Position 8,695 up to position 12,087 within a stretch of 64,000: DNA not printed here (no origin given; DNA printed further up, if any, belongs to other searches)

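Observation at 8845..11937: IleRS whose two class-I catalytic signatures appear degenerate (HIGH reads HFGD, KMSKS reads KMRNV)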

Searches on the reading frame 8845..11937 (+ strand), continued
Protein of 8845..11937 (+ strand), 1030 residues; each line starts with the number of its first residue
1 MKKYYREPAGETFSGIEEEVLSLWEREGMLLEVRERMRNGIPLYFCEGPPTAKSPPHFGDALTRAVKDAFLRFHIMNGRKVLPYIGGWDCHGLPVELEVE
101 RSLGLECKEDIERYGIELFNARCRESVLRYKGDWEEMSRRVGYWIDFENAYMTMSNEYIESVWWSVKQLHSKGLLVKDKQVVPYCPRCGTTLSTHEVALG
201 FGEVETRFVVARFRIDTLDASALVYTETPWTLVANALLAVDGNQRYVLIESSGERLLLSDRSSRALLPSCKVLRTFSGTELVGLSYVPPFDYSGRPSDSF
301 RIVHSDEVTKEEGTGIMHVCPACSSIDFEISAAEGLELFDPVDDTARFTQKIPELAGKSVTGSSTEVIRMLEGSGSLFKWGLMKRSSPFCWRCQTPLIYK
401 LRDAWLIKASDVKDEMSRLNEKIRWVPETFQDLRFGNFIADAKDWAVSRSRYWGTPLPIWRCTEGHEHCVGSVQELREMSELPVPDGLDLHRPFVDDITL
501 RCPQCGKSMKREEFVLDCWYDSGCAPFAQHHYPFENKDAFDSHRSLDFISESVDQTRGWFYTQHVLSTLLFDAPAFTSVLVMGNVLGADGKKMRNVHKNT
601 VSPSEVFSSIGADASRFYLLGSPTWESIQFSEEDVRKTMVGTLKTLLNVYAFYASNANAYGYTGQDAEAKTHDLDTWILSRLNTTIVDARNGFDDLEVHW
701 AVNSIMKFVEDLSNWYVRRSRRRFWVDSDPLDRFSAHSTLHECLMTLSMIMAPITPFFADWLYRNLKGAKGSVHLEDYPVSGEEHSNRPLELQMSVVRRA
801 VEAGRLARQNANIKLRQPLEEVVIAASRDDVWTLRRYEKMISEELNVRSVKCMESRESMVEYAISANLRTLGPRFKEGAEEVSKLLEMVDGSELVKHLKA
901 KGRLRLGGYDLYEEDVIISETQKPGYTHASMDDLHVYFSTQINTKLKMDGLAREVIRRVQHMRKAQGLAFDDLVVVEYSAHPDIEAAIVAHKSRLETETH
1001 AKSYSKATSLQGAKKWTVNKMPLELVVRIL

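Call 47: list_cluster_members(proteins=[P0253, P0254, P0255, P0256, P0257, P0258, P0260, P0270, P0222, P0093])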
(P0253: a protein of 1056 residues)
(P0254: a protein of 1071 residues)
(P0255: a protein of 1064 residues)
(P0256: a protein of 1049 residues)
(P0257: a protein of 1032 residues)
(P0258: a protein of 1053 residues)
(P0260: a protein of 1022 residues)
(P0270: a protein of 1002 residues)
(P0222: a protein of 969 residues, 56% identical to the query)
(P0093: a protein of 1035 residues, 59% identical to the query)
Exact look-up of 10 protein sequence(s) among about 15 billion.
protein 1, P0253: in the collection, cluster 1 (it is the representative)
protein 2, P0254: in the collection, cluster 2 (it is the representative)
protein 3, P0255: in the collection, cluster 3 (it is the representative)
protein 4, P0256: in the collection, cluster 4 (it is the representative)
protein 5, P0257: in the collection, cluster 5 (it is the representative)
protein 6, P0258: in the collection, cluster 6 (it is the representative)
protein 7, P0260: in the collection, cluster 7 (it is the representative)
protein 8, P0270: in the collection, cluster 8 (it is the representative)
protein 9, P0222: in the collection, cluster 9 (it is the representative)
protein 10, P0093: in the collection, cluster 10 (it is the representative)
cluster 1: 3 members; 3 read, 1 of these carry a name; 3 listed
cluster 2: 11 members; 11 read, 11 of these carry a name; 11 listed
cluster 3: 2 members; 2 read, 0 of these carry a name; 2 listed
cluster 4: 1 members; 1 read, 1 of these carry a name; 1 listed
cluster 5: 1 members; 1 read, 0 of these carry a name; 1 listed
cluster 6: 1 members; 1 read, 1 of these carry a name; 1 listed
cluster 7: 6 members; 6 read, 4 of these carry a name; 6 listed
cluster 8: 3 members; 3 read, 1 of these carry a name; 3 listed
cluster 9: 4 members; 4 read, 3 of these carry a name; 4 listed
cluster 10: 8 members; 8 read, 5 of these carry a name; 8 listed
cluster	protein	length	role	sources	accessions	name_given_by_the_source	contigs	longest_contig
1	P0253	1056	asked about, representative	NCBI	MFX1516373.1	MAG: isoleucine--tRNA ligase [Promethearchaeota archaeon]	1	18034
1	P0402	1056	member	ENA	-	-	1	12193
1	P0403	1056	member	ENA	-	-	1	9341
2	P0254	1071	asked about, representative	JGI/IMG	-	isoleucyl-tRNA synthetase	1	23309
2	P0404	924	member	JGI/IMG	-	isoleucyl-tRNA synthetase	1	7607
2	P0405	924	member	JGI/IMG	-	isoleucyl-tRNA synthetase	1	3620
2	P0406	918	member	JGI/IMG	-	isoleucyl-tRNA synthetase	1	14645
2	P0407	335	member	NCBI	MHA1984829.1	MAG: class I tRNA ligase family protein, partial [Candidatus Hodarchaeales archaeon]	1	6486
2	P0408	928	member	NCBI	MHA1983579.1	MAG: isoleucine--tRNA ligase, partial [Candidatus Hodarchaeales archaeon]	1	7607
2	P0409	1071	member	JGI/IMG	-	isoleucyl-tRNA synthetase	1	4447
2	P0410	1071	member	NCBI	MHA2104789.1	MAG: isoleucine--tRNA ligase [Candidatus Hodarchaeales archaeon]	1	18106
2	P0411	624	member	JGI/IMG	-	isoleucyl-tRNA synthetase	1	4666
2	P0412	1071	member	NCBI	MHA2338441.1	MAG: isoleucine--tRNA ligase [Candidatus Hodarchaeales archaeon]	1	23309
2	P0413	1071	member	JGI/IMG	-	isoleucyl-tRNA synthetase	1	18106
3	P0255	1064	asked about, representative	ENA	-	-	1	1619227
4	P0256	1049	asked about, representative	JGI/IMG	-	isoleucyl-tRNA synthetase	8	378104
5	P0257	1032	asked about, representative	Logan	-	-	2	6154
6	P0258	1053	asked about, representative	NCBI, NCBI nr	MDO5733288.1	MAG: isoleucine--tRNA ligase [Eubacteriales bacterium] | isoleucine--tRNA ligase [Eubacteriales bacterium]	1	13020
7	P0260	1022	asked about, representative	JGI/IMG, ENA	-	-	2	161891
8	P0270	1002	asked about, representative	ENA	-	-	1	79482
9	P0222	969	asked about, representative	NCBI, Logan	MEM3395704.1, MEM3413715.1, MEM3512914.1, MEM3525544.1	MAG: isoleucine--tRNA ligase [Thermoplasmata archaeon]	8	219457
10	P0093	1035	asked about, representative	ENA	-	-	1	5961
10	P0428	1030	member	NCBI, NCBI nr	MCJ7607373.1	MAG: isoleucine--tRNA ligase [Thermoplasmata archaeon] | isoleucine--tRNA ligase [Thermoplasmata archaeon]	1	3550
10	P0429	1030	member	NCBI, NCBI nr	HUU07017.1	MAG TPA: isoleucine--tRNA ligase [Thermoplasmata archaeon] | isoleucine--tRNA ligase [Thermoplasmata archaeon]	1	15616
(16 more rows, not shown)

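Call 48: find_encoding_contigs(protein=P0062, flank=10000, max_places=1)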
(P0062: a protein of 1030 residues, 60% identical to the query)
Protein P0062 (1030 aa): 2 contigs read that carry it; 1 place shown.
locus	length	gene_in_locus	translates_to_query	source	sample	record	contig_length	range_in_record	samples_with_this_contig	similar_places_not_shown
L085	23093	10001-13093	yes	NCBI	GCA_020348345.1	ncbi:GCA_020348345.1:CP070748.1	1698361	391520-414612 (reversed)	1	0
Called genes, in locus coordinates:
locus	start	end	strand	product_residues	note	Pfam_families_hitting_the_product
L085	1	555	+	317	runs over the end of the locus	PF00106:adh_short (faint), PF01073:3Beta_HSD, PF01370:Epimerase, PF02719:Polysacc_synt_2, PF04321:RmlD_sub_bind, PF13460:NAD_binding_10, PF16363:GDP_Man_Dehyd, PF07993:NAD_binding_4 (weak)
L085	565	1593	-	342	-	PF00534:Glycos_transf_1, PF13692:Glyco_trans_1_4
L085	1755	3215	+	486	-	PF06253:MTTB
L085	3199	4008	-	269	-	PF01135:PCMT, PF13489:Methyltransf_23, PF01209:Ubie_methyltran, PF06325:PrmA, PF13847:Methyltransf_31, PF08241:Methyltransf_11, PF08242:Methyltransf_12, PF13649:Methyltransf_25, +2 more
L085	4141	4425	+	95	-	PF07760:DUF1616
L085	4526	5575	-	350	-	-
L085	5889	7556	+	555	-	PF13415:Beta-prop_FBX42, PF13964:Beta-prop_Calicin, PF24681:Kelch_KLHDC2_KLHL20_DRC7, PF24981:Beta-prop_ATRN-LZTR1, PF24996:NANM (weak), PF25210:Kelch_FKB95 (weak), PF01344:Kelch_1, PF13964:Beta-prop_Calicin (weak), +1 more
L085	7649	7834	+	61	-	-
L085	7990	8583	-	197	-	PF01902:Diphthami_syn_2_N, PF28410:Diphthami_syn_2_C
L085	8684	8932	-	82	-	PF03685:UPF0147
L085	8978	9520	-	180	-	PF22482:AsnC_trans_reg_3 (weak), PF01037:AsnC_trans_reg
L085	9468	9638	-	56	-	-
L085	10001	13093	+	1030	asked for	PF00133:tRNA-synt_1, PF09334:tRNA-synt_1g (weak), PF08264:Anticodon_1, PF19302:DUF5915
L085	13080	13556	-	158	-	PF13420:Acetyltransf_4, PF13527:Acetyltransf_9 (weak), PF00583:Acetyltransf_1, PF13673:Acetyltransf_10, PF13508:Acetyltransf_7, PF08445:FR47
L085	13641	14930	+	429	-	PF01336:tRNA_anti-codon, PF00152:tRNA-synt_2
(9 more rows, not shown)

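Call 49: find_encoding_contigs(protein=P0099, flank=10000, max_places=1)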
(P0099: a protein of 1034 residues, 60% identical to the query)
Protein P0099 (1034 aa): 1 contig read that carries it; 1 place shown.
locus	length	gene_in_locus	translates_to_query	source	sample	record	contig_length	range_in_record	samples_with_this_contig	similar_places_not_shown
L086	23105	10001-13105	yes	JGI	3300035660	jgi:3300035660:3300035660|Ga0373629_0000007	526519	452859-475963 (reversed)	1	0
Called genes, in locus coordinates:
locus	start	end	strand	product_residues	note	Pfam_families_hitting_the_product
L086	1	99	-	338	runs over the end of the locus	PF01137:RTC, PF05189:RTC_insert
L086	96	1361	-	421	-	PF12832:MFS_1_like, PF07690:MFS_1, PF00083:Sugar_tr, PF07690:MFS_1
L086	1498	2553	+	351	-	PF01699:Na_Ca_ex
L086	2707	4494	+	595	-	PF00999:Na_H_Exchanger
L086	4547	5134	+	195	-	PF06197:DUF998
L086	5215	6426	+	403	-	PF00202:Aminotran_3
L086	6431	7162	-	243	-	PF01988:VIT1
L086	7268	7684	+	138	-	PF03479:PCC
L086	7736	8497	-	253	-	-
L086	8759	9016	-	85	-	PF03685:UPF0147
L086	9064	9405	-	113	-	PF01037:AsnC_trans_reg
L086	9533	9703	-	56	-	-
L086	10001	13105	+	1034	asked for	PF00133:tRNA-synt_1, PF09334:tRNA-synt_1g (weak), PF08264:Anticodon_1, PF19302:DUF5915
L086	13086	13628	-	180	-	PF13673:Acetyltransf_10, PF00583:Acetyltransf_1, PF13508:Acetyltransf_7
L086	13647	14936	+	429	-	PF01336:tRNA_anti-codon, PF00152:tRNA-synt_2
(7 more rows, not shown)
